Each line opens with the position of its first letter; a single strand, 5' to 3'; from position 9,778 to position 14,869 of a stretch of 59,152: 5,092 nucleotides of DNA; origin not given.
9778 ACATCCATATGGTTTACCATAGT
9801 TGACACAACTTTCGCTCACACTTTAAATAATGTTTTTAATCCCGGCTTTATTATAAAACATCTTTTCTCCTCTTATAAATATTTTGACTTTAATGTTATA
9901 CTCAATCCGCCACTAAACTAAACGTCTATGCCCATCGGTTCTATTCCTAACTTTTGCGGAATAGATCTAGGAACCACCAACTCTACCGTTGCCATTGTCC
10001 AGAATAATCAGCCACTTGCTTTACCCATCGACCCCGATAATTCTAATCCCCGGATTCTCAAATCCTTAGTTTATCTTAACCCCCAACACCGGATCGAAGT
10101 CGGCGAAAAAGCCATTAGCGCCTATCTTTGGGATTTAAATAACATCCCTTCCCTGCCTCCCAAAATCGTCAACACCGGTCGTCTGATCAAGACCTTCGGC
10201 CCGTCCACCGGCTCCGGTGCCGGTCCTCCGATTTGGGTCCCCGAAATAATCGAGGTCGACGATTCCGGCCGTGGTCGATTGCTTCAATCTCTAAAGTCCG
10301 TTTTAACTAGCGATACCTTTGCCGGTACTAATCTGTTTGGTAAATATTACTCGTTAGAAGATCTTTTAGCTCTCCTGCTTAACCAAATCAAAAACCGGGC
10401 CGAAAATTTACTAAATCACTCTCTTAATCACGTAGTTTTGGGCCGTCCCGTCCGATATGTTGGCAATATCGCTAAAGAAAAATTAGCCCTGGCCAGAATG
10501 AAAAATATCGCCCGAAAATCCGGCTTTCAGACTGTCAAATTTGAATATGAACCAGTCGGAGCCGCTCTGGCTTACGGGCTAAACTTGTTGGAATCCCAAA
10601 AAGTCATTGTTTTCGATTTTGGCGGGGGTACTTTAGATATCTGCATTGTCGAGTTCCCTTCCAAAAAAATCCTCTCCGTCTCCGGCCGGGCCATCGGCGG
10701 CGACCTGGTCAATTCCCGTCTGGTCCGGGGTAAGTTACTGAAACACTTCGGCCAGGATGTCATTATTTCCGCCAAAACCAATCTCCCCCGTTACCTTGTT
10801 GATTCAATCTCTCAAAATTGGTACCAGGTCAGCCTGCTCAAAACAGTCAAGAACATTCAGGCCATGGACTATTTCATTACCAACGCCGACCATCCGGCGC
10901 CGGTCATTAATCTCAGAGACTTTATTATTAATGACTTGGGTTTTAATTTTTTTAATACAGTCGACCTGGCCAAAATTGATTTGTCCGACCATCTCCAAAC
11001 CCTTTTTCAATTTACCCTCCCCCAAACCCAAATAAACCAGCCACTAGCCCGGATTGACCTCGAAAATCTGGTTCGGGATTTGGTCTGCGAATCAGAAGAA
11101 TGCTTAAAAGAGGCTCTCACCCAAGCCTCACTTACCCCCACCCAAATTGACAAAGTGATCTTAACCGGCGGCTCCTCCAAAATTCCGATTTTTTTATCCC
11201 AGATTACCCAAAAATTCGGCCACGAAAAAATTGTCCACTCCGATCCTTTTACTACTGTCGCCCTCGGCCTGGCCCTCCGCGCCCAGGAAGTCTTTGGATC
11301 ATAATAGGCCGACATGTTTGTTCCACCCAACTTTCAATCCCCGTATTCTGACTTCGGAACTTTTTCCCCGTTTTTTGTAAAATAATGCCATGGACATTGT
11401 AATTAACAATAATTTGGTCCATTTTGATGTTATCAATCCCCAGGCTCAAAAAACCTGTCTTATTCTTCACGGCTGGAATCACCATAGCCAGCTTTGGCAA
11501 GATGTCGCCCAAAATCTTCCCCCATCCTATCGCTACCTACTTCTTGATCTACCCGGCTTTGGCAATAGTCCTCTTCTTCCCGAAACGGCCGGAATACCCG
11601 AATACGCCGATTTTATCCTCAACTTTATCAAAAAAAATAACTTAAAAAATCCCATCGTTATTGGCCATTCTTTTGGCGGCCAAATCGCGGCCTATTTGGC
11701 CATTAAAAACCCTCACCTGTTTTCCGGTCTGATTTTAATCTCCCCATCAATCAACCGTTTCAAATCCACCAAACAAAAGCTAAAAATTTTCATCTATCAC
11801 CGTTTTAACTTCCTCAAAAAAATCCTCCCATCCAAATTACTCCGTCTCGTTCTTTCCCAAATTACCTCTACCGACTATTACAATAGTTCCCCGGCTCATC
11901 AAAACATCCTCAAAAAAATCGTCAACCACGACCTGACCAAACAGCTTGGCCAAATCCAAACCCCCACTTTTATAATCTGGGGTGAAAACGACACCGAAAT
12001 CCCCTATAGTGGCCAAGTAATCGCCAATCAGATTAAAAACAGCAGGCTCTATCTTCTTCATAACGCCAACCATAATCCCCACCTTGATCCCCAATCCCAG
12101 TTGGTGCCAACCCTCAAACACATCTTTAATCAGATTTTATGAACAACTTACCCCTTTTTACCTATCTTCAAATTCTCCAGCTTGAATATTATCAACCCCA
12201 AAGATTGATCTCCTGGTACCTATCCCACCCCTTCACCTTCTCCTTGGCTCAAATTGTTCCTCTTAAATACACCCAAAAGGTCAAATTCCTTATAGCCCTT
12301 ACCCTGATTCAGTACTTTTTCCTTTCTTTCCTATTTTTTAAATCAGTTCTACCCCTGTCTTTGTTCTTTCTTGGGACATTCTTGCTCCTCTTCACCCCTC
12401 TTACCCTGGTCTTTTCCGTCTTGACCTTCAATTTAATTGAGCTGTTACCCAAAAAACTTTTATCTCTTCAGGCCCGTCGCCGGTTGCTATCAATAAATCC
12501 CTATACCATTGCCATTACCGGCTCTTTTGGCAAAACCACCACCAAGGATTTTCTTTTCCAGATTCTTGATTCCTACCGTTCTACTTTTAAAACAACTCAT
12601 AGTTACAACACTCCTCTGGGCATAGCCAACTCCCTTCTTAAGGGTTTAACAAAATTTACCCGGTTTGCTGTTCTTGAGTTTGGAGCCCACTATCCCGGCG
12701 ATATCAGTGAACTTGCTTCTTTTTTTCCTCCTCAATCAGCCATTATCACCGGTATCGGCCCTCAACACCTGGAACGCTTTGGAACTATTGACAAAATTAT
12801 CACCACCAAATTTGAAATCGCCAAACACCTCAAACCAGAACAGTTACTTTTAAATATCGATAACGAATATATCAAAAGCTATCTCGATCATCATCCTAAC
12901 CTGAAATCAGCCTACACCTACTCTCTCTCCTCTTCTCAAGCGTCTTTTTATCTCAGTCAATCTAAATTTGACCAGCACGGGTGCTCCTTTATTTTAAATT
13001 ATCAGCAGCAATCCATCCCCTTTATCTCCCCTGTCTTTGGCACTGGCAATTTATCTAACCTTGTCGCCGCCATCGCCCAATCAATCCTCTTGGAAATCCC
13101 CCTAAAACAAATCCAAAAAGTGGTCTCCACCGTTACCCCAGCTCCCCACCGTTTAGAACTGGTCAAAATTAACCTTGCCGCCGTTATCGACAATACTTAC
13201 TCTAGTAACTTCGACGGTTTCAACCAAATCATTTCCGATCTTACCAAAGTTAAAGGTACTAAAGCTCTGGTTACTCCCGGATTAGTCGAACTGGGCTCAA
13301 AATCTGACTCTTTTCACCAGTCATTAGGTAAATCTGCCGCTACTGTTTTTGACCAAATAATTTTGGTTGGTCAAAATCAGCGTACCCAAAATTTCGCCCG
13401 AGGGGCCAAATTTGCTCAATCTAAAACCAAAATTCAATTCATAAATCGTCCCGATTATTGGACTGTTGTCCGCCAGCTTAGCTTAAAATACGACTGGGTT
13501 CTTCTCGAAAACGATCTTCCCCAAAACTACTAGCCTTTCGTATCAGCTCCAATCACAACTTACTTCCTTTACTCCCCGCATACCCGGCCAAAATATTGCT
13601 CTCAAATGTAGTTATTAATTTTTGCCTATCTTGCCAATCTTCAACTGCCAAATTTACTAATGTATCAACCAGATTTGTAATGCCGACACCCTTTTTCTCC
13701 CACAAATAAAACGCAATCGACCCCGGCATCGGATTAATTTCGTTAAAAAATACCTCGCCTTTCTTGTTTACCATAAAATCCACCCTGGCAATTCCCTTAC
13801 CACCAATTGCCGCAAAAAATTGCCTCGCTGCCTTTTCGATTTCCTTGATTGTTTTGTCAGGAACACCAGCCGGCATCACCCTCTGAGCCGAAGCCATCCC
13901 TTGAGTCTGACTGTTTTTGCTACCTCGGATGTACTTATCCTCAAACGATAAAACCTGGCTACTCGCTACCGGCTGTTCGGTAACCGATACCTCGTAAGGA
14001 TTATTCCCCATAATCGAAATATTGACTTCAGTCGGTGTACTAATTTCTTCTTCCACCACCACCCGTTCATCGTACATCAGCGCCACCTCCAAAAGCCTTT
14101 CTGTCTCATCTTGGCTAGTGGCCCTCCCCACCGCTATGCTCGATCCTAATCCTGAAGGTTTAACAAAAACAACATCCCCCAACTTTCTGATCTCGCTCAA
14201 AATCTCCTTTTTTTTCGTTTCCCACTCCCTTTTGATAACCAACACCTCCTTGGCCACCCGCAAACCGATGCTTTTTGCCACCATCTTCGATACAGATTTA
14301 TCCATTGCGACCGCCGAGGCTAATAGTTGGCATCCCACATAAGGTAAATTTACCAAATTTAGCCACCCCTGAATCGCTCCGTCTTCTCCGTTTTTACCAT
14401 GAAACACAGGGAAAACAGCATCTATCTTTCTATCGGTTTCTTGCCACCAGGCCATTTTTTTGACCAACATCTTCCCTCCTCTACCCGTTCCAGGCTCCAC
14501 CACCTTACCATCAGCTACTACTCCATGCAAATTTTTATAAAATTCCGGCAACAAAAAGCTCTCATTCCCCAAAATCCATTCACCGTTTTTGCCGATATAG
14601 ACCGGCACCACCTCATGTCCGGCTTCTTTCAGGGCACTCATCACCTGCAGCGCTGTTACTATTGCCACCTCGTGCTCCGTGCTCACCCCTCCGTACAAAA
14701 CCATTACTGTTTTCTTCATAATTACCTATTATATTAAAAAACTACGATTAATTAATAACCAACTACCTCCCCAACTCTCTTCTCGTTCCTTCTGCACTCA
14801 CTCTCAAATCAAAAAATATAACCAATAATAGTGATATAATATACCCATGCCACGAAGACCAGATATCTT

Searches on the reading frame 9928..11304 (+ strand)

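Call 56: search_protein_families(library=pfam, proteins=[window:9928-11304:+], max_evalue=0.00001)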
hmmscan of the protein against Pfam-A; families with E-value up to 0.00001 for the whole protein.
window:9928-11304:+ (458 aa): 2 families
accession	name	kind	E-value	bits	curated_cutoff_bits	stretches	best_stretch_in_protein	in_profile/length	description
PF00012.26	HSP70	-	6e-36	124.3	20.6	2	129-277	96-241/599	Hsp70 protein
PF06723.19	MreB_Mbl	-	5.8e-12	45.5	27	1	151-266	78-185/327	MreB/Mbl protein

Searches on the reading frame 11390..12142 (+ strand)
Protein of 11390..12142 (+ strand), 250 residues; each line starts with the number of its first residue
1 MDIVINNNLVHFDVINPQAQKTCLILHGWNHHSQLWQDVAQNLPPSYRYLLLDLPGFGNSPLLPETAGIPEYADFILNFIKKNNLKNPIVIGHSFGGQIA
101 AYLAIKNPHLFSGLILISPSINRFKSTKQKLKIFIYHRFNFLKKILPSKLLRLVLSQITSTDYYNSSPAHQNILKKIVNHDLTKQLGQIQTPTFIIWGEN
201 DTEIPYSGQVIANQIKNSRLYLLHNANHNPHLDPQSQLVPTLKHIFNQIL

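Call 56: search_protein_families(library=pfam, proteins=[window:11390-12142:+], max_evalue=0.00001)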
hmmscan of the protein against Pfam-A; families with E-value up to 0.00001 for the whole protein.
window:11390-12142:+ (250 aa): 3 families
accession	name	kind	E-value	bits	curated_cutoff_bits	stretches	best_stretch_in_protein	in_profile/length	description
PF00561.26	Abhydrolase_1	-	1.6e-28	100.4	25.8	1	24-233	4-243/245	alpha/beta hydrolase fold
PF12146.15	Hydrolase_4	-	5.1e-20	72.2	27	1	18-235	2-239/239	Serine aminopeptidase, S33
PF12697.13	Abhydrolase_6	-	1.4e-16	62.3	26.3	1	24-236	2-212/217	Alpha/beta hydrolase family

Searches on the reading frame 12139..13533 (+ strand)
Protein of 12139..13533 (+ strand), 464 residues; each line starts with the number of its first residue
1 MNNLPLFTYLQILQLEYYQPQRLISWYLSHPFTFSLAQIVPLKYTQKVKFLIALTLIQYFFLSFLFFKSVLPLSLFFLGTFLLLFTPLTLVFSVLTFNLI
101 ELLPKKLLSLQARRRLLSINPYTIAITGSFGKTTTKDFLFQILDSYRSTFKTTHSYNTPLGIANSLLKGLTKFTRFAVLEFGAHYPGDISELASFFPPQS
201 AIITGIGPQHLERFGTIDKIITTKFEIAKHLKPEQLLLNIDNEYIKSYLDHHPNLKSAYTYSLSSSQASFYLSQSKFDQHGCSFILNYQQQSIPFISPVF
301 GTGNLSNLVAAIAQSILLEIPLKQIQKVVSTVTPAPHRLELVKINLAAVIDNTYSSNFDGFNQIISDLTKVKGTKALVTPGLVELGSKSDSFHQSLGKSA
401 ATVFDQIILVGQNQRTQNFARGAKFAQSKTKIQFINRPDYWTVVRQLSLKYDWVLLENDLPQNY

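Call 56: search_protein_families(library=pfam, proteins=[window:12139-13533:+], max_evalue=0.00001)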
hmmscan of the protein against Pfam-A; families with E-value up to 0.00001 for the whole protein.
window:12139-13533:+ (464 aa): 2 families
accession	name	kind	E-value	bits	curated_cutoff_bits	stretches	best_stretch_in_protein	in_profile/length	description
PF08245.18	Mur_ligase_M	-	1.5e-35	123.4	24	1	126-313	1-198/200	Mur ligase middle domain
PF02875.26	Mur_ligase_C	-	2.7e-06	28.7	28.4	1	337-455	1-122/127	Mur ligase, glutamate ligase domain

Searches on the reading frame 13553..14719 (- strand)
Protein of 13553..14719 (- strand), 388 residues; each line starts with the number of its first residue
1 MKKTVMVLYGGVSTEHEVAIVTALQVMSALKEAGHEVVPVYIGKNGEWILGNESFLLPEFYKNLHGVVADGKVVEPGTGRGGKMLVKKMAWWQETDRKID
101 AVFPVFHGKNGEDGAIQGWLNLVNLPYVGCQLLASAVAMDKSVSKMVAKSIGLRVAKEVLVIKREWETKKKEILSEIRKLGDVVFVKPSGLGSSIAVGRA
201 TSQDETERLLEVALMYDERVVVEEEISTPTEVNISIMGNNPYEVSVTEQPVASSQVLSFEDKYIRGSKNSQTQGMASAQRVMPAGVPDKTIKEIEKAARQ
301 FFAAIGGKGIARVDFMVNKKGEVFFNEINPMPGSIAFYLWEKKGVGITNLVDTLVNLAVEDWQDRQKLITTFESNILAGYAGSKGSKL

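Call 56: search_protein_families(library=pfam, proteins=[window:13553-14719:-], max_evalue=0.00001)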
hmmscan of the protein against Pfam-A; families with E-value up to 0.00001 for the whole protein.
window:13553-14719:- (388 aa): 3 families
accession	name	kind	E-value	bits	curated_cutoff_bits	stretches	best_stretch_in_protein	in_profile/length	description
PF07478.18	Dala_Dala_lig_C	-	2.5e-42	145.1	24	1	148-355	2-203/204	D-ala D-ala ligase C-terminus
PF01820.27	Dala_Dala_lig_N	-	1.2e-30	106.9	34.6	1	5-130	2-121/121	D-ala D-ala ligase N-terminus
PF02222.28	ATP-grasp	-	2.8e-06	27.5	27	0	170-332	19-163/179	ATP-grasp domain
